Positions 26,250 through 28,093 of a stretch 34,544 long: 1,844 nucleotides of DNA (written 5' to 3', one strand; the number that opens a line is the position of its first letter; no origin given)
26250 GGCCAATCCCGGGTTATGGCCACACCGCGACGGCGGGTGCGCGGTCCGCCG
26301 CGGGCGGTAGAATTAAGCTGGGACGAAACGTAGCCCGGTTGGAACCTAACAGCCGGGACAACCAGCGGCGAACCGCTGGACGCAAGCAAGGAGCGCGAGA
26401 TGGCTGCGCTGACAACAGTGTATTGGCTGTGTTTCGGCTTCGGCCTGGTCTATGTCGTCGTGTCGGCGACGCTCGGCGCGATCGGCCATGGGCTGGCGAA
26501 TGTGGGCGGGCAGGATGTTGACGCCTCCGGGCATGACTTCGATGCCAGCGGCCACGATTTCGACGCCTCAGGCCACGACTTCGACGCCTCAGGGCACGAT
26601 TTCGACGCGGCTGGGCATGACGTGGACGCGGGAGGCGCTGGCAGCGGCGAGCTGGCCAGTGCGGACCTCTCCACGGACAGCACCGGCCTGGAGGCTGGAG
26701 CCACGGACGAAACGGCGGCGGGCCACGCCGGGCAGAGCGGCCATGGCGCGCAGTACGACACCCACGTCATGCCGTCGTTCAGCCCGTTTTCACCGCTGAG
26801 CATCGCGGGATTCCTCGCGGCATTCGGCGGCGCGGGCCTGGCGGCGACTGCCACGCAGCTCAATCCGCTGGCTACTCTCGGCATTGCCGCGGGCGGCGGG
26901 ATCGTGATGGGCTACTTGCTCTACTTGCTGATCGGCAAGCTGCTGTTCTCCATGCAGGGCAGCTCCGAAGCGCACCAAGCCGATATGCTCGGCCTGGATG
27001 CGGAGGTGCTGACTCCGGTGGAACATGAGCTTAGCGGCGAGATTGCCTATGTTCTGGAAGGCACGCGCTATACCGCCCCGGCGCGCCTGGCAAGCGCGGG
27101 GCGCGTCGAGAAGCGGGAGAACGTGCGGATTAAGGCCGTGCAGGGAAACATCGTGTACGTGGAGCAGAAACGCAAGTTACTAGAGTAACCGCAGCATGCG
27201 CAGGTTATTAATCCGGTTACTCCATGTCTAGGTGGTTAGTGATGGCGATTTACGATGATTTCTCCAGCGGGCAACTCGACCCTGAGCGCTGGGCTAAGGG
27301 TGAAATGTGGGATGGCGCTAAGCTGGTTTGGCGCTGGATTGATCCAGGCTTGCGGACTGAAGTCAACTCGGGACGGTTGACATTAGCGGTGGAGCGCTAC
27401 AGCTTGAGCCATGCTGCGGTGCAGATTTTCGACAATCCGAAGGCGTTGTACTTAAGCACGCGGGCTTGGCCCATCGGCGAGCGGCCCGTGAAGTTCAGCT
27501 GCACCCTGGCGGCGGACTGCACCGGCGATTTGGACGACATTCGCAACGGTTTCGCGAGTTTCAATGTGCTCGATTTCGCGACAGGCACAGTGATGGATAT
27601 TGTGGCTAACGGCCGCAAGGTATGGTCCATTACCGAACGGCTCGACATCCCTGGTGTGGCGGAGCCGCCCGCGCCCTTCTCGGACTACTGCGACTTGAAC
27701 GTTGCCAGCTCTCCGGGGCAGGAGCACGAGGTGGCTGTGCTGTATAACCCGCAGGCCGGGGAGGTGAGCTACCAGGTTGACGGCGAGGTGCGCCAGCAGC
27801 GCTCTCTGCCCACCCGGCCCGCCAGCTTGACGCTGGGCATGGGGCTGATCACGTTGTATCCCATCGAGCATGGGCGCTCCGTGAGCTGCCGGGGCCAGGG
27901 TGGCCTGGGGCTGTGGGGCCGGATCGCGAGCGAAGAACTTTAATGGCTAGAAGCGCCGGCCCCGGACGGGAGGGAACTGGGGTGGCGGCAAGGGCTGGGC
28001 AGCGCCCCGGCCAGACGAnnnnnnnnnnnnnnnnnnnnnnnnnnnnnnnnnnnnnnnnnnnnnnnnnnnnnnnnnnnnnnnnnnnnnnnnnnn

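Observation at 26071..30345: Flotillin/NfeD pair interrupted by a metal-sensor module: NfeD-like, unknown, ArsR(CCx4), 9-Cys miniprotein, flotillin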

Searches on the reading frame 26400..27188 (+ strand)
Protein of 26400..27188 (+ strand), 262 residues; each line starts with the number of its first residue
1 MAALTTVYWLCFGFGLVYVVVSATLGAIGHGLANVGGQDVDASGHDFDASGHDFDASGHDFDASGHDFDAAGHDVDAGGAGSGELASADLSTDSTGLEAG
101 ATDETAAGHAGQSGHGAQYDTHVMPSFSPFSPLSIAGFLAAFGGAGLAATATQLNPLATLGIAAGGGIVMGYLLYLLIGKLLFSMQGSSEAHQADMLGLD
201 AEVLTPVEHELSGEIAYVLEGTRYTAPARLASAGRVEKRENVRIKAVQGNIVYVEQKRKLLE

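Call 3: search_protein_families(library=pfam, proteins=[window:26400-27188:+], max_evalue=0.01)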
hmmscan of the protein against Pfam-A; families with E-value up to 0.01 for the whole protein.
window:26400-27188:+ (262 aa): 2 families
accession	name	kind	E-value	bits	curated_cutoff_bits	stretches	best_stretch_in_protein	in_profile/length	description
PF01957.25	NfeD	-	0.0011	19.6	29.1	1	195-255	3-56/57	NfeD-like C-terminal, partner-binding domain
PF19029.5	DUF883_C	-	0.0021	18.1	27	1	155-174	8-27/30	DUF883 C-terminal glycine zipper region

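Call 4: search_protein_families(library=ncbifam, proteins=[window:26400-27188:+], max_evalue=0.01)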
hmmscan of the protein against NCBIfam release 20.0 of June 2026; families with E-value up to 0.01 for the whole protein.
window:26400-27188:+ (262 aa): 0 families

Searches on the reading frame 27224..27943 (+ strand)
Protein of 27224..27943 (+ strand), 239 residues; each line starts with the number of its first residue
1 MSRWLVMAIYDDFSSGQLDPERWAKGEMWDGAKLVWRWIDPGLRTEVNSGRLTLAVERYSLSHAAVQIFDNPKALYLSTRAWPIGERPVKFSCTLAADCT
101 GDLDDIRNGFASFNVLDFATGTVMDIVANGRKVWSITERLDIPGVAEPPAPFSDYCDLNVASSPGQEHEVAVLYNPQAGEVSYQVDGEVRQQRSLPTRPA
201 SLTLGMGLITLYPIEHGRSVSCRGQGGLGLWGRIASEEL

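Call 3: search_protein_families(library=pfam, proteins=[window:27224-27943:+], max_evalue=0.01)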
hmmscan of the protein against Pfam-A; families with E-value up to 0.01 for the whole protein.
window:27224-27943:+ (239 aa): 1 family
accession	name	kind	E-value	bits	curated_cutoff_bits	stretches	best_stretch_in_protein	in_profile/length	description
PF19559.6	DUF6081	-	1.8e-28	100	25.9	1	11-233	2-265/272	Family of unknown function (DUF6081)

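Call 4: search_protein_families(library=ncbifam, proteins=[window:27224-27943:+], max_evalue=0.01)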
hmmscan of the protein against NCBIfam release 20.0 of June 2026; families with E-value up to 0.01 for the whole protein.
window:27224-27943:+ (239 aa): 0 families

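Call 49: search_solved_structures(query=window:27242-27943:+, max_evalue=1)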
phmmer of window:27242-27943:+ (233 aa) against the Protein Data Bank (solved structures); distinct sequences matched with E-value up to 1: 0.

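Call 64: find_homologous_proteins(query=window:27242-27943:+, max_evalue=0.00001)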
Query window:27242-27943:+ (233 aa): 64 proteins with E <= 0.00001 among 337 candidates.
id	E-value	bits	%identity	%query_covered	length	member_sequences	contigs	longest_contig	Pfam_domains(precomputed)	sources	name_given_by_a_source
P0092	1.2e-156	537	100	100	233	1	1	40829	PF19559.7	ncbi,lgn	-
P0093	1.8e-135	468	87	100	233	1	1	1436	PF19559.7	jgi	jgi:hypothetical protein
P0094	6.9e-127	440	83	100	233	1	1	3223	PF19559.7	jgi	jgi:hypothetical protein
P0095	2.7e-124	431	82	100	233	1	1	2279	PF19559.7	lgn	-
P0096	4.4e-90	319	61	99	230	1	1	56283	PF19559.7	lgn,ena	-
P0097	6.6e-85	302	58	100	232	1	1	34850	PF19559.7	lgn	-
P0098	1.5e-81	291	56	100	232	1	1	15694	PF19559.7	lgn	-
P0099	2.0e-81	291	58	98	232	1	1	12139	PF19559.7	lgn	-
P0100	2.2e-80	287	55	99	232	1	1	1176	PF19559.7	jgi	jgi:hypothetical protein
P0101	2.7e-78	281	55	99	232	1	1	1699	PF19559.7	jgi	jgi:hypothetical protein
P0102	7.5e-76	273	56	98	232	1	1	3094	PF19559.7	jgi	jgi:hypothetical protein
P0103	1.5e-75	272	55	99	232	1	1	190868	PF19559.7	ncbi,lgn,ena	-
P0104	5.0e-68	247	52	97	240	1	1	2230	PF19559.7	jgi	jgi:hypothetical protein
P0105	8.0e-67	243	49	99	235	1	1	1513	PF19559.7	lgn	-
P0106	1.7e-61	226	48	98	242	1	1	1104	PF19559.7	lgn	-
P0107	2.5e-58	215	47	94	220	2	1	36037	PF19559.7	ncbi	ncbi:MAG: hypothetical protein HRF49_08925, partial [bacterium]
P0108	3.3e-58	215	48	95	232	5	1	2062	PF19559.7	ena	-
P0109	4.9e-58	214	50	95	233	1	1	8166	PF19559.7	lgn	-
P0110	1.6e-57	213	47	97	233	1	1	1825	PF19559.7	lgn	-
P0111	4.7e-56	208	47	95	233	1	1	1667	PF19559.7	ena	-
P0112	1.1e-55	206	44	98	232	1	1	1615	PF19559.7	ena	-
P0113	1.7e-54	203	43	97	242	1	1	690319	PF19559.7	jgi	jgi:hypothetical protein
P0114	3.3e-54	202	43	98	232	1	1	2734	PF19559.7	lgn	-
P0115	6.5e-54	201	45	97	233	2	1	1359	PF19559.7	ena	-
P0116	2.3e-52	196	42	97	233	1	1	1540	PF19559.7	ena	-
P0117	2.6e-50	189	43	97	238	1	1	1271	PF19559.7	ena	-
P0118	2.8e-50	189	45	98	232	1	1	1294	PF19559.7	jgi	jgi:hypothetical protein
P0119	1.0e-49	187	42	97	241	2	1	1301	PF19559.7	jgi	jgi:hypothetical protein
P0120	3.7e-49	185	42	97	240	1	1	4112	PF19559.7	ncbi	-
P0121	3.2e-48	182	41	98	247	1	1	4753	PF19559.7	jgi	jgi:hypothetical protein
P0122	4.6e-48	182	41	97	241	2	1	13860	PF19559.7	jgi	-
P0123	5.7e-48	181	42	97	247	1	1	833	PF19559.7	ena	-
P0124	8.3e-47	177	43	94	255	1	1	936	PF19559.7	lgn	-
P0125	1.4e-46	177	41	98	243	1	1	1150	PF19559.7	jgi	jgi:hypothetical protein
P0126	7.1e-46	174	42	95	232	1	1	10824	PF19559.7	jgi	-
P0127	1.0e-45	174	40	97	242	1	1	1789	PF19559.7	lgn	-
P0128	1.2e-45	174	39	92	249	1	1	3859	PF19559.7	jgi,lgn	jgi:hypothetical protein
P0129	1.6e-45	173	41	96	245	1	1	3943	PF19559.7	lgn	-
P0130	3.1e-44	169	40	97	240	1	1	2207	PF19559.7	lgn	-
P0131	3.9e-44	169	40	96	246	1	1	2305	PF19559.7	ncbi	-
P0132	6.0e-43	165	40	97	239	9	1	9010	PF19559.7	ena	-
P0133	6.7e-43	165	39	99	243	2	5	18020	PF19559.7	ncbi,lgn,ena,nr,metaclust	ncbi:MAG: hypothetical protein A2Z27_03070 [candidate division Zixibacteria bacterium RBG_16_50_21]|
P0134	1.2e-42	164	36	97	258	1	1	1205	PF19559.7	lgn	-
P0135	1.2e-41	161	37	96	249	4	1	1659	PF19559.7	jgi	jgi:hypothetical protein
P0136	1.7e-41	160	39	94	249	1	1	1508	PF19559.7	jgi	jgi:hypothetical protein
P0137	5.2e-41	158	41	88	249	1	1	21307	PF19559.7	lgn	-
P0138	9.3e-41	158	41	92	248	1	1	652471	PF19559.7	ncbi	-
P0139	1.7e-40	157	39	92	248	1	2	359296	PF19559.7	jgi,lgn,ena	-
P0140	2.5e-40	156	39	93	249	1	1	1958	PF19559.7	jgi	jgi:hypothetical protein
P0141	5.2e-40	155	39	93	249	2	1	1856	PF19559.7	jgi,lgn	-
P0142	5.3e-40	155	39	94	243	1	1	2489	PF19559.7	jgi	jgi:hypothetical protein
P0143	6.3e-40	155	39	93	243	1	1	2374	PF19559.7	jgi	-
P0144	8.6e-40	154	38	93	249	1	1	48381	PF19559.7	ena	-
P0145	1.6e-39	154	38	94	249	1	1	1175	PF19559.7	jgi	jgi:hypothetical protein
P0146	2.1e-39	153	38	93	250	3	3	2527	PF19559.7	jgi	jgi:hypothetical protein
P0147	2.6e-37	146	40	86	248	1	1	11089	PF19559.7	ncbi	-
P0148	1.0e-35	141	42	93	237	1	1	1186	PF19559.7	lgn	-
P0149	2.1e-35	140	41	92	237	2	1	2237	PF19559.7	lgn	-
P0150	3.4e-35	139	38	97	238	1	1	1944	PF19559.7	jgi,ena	-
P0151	1.5e-32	131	38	95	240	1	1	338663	PF19559.7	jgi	jgi:Family of unknown function (DUF6081)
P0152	1.3e-30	124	40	77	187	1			PF19559.7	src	-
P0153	9.7e-30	122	35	94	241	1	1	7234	PF19559.7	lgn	-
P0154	5.1e-29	119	38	95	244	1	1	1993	PF19559.7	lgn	-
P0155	8.0e-23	99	42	58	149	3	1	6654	PF19559.7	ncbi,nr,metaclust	ncbi:MAG: hypothetical protein A2145_04975 [candidate division Zixibacteria bacterium RBG_16_40_9]|n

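Call 65: find_encoding_contigs(protein=P0094, flank=4000, max_places=3)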
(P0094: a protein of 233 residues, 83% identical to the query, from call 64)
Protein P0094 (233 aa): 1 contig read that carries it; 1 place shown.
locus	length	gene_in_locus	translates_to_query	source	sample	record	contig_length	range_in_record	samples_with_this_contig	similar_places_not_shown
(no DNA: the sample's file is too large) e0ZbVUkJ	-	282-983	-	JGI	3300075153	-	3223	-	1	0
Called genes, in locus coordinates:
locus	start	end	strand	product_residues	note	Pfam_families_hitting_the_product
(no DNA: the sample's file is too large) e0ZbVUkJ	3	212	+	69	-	?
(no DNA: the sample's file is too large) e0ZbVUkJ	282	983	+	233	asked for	PF19559:DUF6081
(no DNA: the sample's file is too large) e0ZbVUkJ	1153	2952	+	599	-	PF01145:Band_7, PF15975:Flot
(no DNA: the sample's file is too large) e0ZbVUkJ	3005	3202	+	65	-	-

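Call 66: find_encoding_contigs(protein=P0095, flank=4000, max_places=3)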
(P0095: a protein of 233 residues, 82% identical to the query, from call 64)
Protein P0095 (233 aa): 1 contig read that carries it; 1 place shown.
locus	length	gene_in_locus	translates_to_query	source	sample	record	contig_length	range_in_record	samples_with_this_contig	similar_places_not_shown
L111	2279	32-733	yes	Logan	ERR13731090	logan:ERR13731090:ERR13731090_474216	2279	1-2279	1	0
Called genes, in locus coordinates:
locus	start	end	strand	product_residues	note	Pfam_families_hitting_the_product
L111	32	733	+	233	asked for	PF19559:DUF6081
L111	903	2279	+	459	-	?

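Call 67: find_encoding_contigs(protein=P0096, flank=5000, max_places=3)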
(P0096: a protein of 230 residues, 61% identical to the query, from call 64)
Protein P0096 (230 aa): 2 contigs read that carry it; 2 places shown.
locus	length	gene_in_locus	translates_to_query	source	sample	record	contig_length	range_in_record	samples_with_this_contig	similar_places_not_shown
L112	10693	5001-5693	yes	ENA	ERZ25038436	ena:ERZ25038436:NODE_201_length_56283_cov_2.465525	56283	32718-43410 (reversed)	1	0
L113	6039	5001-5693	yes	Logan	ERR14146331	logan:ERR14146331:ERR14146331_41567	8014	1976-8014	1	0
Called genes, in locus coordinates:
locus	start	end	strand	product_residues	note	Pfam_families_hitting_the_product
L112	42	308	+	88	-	-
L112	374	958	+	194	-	-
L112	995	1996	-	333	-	PF13292:DXP_synthase_N, PF00456:Transketolase_N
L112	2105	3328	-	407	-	PF00999:Na_H_Exchanger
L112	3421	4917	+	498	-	PF09992:NAGPA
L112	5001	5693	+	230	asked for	PF19559:DUF6081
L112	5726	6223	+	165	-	PF04343:DUF488, PF22751:DUF488-N3a (weak)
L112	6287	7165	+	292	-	PF03976:PPK2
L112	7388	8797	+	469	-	-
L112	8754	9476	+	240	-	-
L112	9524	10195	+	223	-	PF01209:Ubie_methyltran, PF13489:Methyltransf_23 (weak), PF13847:Methyltransf_31, PF08241:Methyltransf_11, PF08242:Methyltransf_12, PF13649:Methyltransf_25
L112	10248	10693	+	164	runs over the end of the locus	PF00903:Glyoxalase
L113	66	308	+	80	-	-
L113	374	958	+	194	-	-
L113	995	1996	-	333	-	PF13292:DXP_synthase_N, PF00456:Transketolase_N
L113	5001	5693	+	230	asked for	PF19559:DUF6081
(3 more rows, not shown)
